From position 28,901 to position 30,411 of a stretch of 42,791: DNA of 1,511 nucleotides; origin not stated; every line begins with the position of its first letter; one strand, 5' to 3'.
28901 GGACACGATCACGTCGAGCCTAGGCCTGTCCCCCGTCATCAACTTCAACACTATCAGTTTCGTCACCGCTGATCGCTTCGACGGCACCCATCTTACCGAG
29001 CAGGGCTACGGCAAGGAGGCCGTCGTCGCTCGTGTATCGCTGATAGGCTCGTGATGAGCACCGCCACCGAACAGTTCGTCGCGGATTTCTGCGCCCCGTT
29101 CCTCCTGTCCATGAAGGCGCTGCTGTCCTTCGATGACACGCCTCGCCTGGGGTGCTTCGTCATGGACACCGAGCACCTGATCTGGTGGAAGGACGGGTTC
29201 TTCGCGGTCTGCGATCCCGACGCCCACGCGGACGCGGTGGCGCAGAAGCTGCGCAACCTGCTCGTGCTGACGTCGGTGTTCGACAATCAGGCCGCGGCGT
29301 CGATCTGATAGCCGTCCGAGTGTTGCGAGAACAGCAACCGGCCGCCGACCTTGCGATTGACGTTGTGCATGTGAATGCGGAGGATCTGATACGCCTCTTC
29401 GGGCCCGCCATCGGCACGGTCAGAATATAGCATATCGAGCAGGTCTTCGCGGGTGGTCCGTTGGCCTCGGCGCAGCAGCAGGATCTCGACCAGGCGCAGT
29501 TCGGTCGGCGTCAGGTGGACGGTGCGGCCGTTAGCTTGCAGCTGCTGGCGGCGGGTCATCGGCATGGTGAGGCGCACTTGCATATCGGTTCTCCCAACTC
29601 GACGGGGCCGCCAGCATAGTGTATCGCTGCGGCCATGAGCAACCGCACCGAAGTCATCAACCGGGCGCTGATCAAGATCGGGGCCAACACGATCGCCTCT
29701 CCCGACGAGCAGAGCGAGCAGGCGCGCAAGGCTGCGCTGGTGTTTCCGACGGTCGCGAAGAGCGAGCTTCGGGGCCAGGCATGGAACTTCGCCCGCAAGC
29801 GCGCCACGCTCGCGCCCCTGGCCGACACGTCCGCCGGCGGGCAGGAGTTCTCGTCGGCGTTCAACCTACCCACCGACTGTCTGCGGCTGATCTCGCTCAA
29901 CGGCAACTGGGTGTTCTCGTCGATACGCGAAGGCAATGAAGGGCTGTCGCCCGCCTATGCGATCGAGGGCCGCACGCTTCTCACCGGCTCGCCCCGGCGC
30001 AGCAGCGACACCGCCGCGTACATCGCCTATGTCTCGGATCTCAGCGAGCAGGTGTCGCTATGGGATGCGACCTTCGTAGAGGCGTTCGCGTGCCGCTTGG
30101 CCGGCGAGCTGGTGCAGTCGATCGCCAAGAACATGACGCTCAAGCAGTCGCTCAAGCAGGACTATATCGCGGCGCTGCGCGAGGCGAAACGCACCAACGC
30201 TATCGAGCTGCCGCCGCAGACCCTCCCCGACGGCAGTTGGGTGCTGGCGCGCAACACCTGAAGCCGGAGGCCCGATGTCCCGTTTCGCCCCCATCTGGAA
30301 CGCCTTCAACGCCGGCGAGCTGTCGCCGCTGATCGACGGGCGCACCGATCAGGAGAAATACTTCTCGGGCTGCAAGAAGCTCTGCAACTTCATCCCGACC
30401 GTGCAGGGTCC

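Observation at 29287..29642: Antisense, receiver-less OmpR/PhoB-type winged-helix gene embedded in the tail module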

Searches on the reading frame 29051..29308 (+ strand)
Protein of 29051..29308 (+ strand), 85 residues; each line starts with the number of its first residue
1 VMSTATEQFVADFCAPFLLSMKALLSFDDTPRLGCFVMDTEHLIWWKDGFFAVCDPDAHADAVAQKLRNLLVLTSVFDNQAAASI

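Call 3: search_protein_families(library=pfam, proteins=[window:29051-29308:+], max_evalue=1)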
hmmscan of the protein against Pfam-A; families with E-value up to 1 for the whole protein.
window:29051-29308:+ (85 aa): 0 families

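Call 11: search_protein_families(library=phrogs, proteins=[window:29051-29308:+], max_evalue=0.001)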
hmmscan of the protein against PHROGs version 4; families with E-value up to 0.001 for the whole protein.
window:29051-29308:+ (85 aa): 0 families

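Call 39: search_protein_families(library=ncbifam, proteins=[window:29051-29308:+], max_evalue=0.01)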
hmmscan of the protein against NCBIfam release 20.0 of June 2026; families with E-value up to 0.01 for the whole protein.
window:29051-29308:+ (85 aa): 0 families

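Call 97: search_protein_families(library=padloc, proteins=[window:29051-29308:+], max_evalue=0.01)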
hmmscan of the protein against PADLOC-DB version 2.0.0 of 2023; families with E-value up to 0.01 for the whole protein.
window:29051-29308:+ (85 aa): 0 families

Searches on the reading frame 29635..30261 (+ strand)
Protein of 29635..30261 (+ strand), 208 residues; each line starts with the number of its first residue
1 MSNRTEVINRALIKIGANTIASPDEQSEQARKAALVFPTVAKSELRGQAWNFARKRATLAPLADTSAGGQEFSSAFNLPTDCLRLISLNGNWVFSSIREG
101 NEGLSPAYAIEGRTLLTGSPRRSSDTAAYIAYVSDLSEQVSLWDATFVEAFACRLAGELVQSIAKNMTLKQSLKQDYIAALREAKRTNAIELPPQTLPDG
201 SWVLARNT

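Call 3: search_protein_families(library=pfam, proteins=[window:29635-30261:+], max_evalue=1)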
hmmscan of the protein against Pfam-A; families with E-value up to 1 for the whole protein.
window:29635-30261:+ (208 aa): 0 families

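Call 11: search_protein_families(library=phrogs, proteins=[window:29635-30261:+], max_evalue=0.001)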
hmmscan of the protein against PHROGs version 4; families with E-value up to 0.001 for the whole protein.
window:29635-30261:+ (208 aa): 2 families
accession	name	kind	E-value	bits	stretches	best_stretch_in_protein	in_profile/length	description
phrog_394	-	tail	2.6e-48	165.1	1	1-207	1-189/190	tail protein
phrog_9239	-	tail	2.1e-08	34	1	5-185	5-167/741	tail tubular protein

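Call 13: search_dna_similar(query=window:29635-30261:+, collection=phages, mode=protein, max_evalue=0.00001, max_rows=40)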
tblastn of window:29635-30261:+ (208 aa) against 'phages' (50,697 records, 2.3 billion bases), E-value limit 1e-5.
Records with a match: 109; places in all: 109; records where one place covers at least 80% of the query: 100.
Best place of each record, by identity: <60% 109.
By first word of the organism name: Pelagibacter 22; Vibrio 20; Escherichia 15; Salmonella 12; Liberibacter 6; Burkholderia 5; Caudoviricetes 5; Bacteriophage 4; Klebsiella 4; Ralstonia 3; and 8 more.
By host as written in the record: - 18; Candidatus Pelagibacter ubique HTCC1062 14; Vibrio cholerae 2095 9; Vibrio cholerae 5; Candidatus Pelagibacter sp. HTCC1062 4; Escherichia coli O157:H7 4; Salmonella enterica subsp. enterica serovar Heidelberg 3; Candidatus Pelagibacter sp. FZCC0015 2; and 40 more.
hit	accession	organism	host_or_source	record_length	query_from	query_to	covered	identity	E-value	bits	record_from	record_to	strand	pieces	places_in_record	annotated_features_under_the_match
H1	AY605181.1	Burkholderia phage BcepC6B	-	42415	1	207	100%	35.7%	4e-25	107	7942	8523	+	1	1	g11: gp11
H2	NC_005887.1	Burkholderia phage BcepC6B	Burkholderia cepacia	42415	1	207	100%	35.7%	4e-25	107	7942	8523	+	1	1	tail protein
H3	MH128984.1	Burkholderia phage vB_BmuP_KL4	-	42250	1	207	100%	34.3%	3e-25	108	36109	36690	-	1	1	hypothetical protein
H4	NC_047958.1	Burkholderia phage vB_BmuP_KL4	-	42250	1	207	100%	34.3%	3e-25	108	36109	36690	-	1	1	tail protein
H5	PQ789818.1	Burkholderia phage vB_E332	Burkholderia sp.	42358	1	207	100%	33.8%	6e-23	101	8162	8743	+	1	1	hypothetical protein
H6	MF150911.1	Ralstonia phage DU_RP_II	Ralstonia solanacearum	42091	3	206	98%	34.0%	2e-24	105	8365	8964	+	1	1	RecT family recombinase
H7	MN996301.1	Ralstonia phage RpY1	Ralstonia solanacearum SL341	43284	3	206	98%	34.0%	2e-24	105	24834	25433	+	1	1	hypothetical protein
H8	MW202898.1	Caudoviricetes sp.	Manatee Spring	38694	1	206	99%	33.5%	3e-23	102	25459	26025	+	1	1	major capsid protein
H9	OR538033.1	Ralstonia phage C22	Ralstonia sp. RS3/1-1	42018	3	206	98%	33.5%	2e-23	102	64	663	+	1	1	hypothetical protein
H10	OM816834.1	Stenotrophomonas phage vB_SmeS_BUCT708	Stenotrophomonas maltophilia BUCT708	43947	1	206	99%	32.2%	3e-22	99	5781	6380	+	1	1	hypothetical protein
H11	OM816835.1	Stenotrophomonas phage vB_SmeS_BUCT709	Stenotrophomonas maltophilia BUCT709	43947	1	206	99%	32.2%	3e-22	99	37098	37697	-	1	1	hypothetical protein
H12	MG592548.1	Vibrio phage 1.182.O._10N.286.46.E1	Vibrio breoganii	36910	1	208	100%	30.6%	5e-16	81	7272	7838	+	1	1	head completion adaptor | hypothetical protein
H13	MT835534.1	Bacteriophage sp.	human fecal samples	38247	1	206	99%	30.6%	1e-16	83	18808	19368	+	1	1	record has no annotation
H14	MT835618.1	Bacteriophage sp.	human fecal samples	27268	1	206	99%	27.8%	7e-10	63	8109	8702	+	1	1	record has no annotation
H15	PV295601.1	Vibrio phage vB_VibP_ZCVPP1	Vibrio parahaemolyticus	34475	3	206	98%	28.0%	8e-11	66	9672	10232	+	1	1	hypothetical protein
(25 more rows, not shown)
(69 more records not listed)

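Call 15: get_annotated_region(hit=H2, flank=6000)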
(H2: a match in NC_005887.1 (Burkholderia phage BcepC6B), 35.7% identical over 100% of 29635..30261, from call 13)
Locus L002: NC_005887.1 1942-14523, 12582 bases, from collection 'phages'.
description: Burkholderia phage BcepC6B, complete genome.
organism: Burkholderia phage BcepC6B (NCBI taxid 2883949)
taxonomy: Viruses; Duplodnaviria; Heunggongvirae; Uroviricota; Caudoviricetes; Ryyoungvirus; Ryyoungvirus bcepC6B
host: Burkholderia cepacia; source: -; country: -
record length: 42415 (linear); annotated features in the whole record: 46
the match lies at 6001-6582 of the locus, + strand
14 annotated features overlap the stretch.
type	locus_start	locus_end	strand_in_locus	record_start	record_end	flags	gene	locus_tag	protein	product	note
CDS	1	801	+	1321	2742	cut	-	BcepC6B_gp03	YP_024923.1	TerL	gp03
CDS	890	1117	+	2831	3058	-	-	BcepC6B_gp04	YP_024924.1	hypothetical protein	gp04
CDS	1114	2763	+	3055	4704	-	-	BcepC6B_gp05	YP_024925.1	head-tail adaptor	similar to Bordetella phage BPP-1 (Bbp21); gp05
CDS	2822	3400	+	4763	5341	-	-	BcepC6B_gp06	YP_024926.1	hypothetical protein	similar to Bordetella phage BPP-1 (Bbp20); gp06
CDS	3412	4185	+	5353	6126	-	-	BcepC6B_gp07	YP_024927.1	hypothetical protein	gp07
CDS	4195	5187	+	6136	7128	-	-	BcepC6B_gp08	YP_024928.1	major head protein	similar to Bordetella phage BPP-1 (Bbp17); gp08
CDS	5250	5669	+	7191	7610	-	-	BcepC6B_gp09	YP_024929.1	hypothetical protein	similar to Bordetella phage BPP-1 (Bbp16); gp09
CDS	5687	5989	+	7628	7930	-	-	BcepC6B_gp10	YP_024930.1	hypothetical protein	gp10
CDS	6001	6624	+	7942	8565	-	-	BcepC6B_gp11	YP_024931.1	tail protein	similar to Bordetella phage BPP-1 (Bbp14); gp11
CDS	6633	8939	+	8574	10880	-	-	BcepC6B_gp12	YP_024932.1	tail protein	similar to Bordetella phage BPP-1 (Bbp13); gp12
CDS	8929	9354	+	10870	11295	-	-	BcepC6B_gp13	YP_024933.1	hypothetical protein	gp13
CDS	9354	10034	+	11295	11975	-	-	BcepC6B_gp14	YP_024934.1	hypothetical protein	similar to Bordetella phage BPP-1 (Bbp12); gp14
CDS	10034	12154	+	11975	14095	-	-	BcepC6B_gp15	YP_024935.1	head protein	gp15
CDS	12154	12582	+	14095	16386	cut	-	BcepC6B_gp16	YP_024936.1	endolysin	gp16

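Call 16: get_annotated_region(hit=H7, flank=5000)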
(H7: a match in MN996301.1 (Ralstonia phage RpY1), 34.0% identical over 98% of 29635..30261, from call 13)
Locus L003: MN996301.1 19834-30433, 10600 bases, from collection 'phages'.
description: Ralstonia phage RpY1, complete genome.
organism: Ralstonia phage RpY1 (NCBI taxid 2759121)
taxonomy: Viruses; Duplodnaviria; Heunggongvirae; Uroviricota; Caudoviricetes
host: Ralstonia solanacearum SL341; source: -; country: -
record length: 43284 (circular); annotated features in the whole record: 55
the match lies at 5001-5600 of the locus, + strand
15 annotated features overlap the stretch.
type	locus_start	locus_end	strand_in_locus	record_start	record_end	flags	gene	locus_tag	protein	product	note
CDS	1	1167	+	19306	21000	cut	-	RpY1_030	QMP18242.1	hypothetical protein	-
CDS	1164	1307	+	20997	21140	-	-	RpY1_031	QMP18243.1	hypothetical protein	-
CDS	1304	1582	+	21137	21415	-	-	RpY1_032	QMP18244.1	hypothetical protein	-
CDS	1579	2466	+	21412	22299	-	-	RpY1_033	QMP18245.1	hypothetical protein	-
CDS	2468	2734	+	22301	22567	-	-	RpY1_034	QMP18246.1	hypothetical protein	-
CDS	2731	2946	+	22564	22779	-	-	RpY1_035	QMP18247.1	hypothetical protein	-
CDS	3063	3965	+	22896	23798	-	-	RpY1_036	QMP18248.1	putative major capsid protein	-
CDS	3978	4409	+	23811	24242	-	-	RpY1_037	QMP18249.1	hypothetical protein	-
CDS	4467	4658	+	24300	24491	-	-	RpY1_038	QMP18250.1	hypothetical protein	-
CDS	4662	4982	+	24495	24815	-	-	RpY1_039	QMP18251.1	hypothetical protein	-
CDS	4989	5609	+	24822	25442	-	-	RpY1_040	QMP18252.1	hypothetical protein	-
CDS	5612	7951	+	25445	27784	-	-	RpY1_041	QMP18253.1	hypothetical protein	-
CDS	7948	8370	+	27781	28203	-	-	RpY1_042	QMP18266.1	hypothetical protein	-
CDS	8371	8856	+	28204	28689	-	-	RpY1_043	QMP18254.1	hypothetical protein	-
CDS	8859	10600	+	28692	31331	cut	-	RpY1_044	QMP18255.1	minor structural protein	-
